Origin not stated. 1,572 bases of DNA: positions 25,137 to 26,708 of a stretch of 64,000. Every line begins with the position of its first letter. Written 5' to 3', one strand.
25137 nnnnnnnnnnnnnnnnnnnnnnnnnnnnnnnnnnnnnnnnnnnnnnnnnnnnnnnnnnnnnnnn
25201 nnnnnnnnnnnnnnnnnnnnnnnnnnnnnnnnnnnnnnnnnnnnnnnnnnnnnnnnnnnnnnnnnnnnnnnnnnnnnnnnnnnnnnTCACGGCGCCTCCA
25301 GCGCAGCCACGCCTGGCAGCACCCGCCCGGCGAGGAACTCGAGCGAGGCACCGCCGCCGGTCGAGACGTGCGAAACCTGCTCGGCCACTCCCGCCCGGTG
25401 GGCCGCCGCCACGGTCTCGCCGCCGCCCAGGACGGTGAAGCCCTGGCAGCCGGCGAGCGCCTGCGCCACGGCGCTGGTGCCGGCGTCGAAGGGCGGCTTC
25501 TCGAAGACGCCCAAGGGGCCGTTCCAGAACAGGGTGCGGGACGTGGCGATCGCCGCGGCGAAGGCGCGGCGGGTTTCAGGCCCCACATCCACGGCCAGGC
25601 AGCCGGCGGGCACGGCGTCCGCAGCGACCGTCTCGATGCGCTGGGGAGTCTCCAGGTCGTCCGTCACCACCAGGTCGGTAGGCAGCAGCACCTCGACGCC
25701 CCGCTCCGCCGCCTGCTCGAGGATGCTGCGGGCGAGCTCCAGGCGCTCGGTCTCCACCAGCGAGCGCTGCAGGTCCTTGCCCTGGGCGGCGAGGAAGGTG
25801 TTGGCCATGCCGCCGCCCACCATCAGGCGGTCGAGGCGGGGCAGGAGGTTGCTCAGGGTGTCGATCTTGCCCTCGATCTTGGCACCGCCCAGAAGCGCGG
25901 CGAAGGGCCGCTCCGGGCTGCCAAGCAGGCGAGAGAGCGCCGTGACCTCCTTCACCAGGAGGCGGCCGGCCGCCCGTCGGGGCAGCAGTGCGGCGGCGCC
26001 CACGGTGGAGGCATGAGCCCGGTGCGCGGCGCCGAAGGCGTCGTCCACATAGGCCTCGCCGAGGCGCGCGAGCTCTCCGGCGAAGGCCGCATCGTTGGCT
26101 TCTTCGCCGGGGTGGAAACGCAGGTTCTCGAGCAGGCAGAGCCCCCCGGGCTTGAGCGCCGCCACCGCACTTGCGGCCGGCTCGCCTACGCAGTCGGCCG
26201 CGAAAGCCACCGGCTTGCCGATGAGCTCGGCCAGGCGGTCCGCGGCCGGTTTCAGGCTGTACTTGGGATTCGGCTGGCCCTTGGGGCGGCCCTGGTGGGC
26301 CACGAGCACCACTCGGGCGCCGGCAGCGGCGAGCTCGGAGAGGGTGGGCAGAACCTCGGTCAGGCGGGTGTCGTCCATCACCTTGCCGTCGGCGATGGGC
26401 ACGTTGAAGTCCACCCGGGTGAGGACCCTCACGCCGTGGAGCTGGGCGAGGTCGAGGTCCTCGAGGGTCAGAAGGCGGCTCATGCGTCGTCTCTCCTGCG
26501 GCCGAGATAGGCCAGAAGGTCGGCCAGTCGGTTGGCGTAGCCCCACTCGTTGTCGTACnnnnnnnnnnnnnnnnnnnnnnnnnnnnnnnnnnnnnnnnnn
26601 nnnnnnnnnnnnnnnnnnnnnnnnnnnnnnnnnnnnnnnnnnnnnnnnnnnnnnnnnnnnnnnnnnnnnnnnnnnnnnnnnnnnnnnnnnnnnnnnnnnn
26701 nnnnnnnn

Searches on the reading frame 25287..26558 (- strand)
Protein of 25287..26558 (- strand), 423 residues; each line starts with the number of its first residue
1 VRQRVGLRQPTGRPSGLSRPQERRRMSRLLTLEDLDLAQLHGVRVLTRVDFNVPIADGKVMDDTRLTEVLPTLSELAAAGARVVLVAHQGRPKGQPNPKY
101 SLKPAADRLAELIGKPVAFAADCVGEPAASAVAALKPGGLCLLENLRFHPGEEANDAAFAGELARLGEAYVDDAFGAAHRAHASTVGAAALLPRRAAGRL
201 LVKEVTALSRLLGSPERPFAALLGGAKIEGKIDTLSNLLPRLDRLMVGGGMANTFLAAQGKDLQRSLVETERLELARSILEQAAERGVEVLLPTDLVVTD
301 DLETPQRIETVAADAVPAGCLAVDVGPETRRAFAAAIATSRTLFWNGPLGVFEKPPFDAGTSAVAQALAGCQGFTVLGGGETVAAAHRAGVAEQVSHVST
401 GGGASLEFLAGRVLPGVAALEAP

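Call 38: search_protein_families(library=pfam, proteins=[window:25287-26558:-], max_evalue=0.001)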
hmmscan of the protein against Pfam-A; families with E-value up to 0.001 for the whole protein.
window:25287-26558:- (423 aa): 1 family
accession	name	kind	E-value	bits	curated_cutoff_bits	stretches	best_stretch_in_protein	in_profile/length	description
PF00162.24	PGK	-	1.9e-141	471.9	27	1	38-412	4-379/379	Phosphoglycerate kinase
